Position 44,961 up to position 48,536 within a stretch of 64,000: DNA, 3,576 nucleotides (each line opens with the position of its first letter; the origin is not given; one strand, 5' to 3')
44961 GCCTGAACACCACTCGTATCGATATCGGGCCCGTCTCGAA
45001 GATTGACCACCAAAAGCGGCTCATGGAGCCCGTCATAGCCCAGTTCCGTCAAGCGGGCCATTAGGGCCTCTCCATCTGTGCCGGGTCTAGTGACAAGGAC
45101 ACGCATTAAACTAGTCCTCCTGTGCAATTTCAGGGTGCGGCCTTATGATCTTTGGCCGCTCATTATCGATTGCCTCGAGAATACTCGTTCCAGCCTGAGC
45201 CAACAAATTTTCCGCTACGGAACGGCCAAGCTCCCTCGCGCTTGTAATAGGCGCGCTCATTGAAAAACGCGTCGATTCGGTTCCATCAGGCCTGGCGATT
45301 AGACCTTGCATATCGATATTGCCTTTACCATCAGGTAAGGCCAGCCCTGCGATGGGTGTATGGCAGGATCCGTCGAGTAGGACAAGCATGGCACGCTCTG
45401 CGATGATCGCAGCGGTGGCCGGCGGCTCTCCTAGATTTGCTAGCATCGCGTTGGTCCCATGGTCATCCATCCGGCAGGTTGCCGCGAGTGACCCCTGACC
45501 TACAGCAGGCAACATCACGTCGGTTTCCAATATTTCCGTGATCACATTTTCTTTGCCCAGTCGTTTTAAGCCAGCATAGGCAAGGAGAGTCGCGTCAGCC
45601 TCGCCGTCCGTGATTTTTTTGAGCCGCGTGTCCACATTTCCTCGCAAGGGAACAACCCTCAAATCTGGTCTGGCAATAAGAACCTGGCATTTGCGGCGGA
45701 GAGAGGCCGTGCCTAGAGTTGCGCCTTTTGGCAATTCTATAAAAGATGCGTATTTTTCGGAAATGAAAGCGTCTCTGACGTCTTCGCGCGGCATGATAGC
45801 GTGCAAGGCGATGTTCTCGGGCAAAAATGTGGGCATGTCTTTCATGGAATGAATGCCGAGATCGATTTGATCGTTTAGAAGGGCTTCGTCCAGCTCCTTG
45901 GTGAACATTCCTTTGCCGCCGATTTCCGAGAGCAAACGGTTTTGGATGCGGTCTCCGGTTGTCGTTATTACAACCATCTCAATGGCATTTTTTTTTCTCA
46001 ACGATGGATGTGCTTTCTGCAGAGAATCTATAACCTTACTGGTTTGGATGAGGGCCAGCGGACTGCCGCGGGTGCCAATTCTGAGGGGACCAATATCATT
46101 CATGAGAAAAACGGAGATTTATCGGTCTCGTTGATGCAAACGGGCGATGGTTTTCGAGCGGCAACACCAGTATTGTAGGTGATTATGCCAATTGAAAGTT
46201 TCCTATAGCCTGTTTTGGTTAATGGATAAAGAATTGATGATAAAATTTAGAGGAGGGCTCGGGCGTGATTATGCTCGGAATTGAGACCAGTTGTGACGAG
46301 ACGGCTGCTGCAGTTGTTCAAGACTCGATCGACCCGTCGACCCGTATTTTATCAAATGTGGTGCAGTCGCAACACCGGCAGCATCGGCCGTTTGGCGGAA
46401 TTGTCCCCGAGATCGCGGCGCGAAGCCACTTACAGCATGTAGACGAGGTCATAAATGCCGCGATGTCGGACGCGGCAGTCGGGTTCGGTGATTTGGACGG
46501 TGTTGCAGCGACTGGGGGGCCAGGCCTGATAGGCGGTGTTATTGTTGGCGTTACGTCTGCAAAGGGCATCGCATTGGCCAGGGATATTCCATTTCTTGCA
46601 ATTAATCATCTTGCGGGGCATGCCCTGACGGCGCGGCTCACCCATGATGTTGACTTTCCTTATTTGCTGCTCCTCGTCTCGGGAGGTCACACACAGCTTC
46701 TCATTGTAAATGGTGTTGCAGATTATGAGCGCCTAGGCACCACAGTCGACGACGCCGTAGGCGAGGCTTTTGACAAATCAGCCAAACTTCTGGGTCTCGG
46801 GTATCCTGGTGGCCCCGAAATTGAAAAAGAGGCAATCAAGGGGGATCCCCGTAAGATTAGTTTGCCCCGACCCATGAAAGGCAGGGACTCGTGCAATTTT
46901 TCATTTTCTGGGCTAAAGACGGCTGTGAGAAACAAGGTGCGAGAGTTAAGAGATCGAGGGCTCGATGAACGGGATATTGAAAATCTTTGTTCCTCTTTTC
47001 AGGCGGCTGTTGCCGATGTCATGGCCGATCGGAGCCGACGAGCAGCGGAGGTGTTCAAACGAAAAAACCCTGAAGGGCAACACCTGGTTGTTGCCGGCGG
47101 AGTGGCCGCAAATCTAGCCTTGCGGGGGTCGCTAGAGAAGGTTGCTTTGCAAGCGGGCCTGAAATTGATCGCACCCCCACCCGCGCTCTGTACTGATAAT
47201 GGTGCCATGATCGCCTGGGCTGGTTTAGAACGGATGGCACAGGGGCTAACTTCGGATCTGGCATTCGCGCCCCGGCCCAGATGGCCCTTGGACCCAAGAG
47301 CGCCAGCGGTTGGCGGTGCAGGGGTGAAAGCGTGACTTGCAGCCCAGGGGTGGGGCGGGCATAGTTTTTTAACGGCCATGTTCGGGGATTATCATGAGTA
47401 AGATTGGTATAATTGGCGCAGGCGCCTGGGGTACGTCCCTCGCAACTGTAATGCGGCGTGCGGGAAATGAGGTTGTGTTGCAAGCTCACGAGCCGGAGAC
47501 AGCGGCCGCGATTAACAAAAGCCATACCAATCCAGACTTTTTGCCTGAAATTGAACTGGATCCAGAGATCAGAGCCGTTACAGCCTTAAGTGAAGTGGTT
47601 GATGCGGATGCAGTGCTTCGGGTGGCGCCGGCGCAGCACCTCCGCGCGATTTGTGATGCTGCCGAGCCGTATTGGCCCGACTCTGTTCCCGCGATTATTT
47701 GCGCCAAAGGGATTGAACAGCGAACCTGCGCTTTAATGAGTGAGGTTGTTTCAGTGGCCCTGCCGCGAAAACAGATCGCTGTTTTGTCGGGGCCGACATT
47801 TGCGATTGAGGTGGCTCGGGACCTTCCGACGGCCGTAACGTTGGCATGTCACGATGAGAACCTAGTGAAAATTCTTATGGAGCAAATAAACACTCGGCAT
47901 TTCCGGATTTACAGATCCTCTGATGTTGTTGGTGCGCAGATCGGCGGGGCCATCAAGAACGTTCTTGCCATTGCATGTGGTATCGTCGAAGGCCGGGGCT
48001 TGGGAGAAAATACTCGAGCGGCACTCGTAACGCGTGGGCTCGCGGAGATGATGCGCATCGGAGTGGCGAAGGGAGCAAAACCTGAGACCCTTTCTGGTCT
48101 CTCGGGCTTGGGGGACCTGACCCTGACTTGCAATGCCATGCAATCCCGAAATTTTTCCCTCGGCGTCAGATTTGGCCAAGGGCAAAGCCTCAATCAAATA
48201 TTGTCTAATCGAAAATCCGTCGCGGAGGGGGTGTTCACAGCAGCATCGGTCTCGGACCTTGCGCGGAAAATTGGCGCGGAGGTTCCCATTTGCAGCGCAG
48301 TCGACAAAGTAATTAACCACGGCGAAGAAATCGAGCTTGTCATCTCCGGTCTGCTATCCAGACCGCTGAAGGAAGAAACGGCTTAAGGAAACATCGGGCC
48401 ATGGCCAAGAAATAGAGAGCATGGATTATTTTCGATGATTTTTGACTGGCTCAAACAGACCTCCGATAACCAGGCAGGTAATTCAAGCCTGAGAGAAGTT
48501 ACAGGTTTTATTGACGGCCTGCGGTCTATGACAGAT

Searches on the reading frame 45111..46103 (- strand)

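Call 90: search_protein_families(library=pfam, proteins=[window:45111-46103:-], max_evalue=0.00001)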
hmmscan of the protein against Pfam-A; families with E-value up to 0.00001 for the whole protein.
window:45111-46103:- (330 aa): 2 families
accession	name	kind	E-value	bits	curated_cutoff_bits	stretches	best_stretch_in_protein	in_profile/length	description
PF01379.25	Porphobil_deam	-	1.3e-79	267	22.1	1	7-217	1-205/207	Porphobilinogen deaminase, dipyromethane cofactor binding domain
PF03900.20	Porphobil_deamC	-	2.4e-15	57.1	26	1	232-301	3-73/74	Porphobilinogen deaminase, C-terminal domain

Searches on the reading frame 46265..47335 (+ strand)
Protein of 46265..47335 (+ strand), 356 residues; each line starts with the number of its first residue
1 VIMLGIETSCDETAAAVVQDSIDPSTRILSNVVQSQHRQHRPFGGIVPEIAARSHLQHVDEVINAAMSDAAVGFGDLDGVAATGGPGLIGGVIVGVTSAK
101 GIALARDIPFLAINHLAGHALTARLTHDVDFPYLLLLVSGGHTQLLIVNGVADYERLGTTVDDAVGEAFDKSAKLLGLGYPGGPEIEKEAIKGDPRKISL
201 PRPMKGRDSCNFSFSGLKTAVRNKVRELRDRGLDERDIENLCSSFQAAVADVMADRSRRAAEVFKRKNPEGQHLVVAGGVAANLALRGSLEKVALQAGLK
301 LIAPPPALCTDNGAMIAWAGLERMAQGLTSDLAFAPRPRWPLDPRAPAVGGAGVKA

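Call 90: search_protein_families(library=pfam, proteins=[window:46265-47335:+], max_evalue=0.00001)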
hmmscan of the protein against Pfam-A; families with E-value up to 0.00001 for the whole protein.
window:46265-47335:+ (356 aa): 1 family
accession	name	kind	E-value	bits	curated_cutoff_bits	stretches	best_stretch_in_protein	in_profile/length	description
PF00814.31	TsaD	-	6.1e-92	308.5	24.8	1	28-318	2-264/264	tRNA N6-adenosine threonylcarbamoyltransferase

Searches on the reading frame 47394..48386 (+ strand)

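Call 90: search_protein_families(library=pfam, proteins=[window:47394-48386:+], max_evalue=0.00001)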
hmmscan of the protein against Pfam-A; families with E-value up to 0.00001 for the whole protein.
window:47394-48386:+ (330 aa): 5 families
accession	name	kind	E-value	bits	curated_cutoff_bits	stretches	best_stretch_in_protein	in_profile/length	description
PF07479.19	NAD_Gly3P_dh_C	-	5.5e-50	169.7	25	1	177-316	1-140/142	NAD-dependent glycerol-3-phosphate dehydrogenase C-terminus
PF01210.29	NAD_Gly3P_dh_N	-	5.2e-45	153.7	23.1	1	3-157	1-157/158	NAD-dependent glycerol-3-phosphate dehydrogenase N-terminus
PF20618.3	GPD_NAD_C_bact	-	5.1e-17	62.6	27.6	1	237-303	1-66/66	Bacterial GPD, NAD-dependent C-terminal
PF03807.23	F420_oxidored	-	3.4e-07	31.2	21.6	1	3-96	1-85/94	NADP oxidoreductase coenzyme F420-dependent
PF02558.23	ApbA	-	5e-07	29.9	22.2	1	4-110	1-106/150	Ketopantoate reductase PanE/ApbA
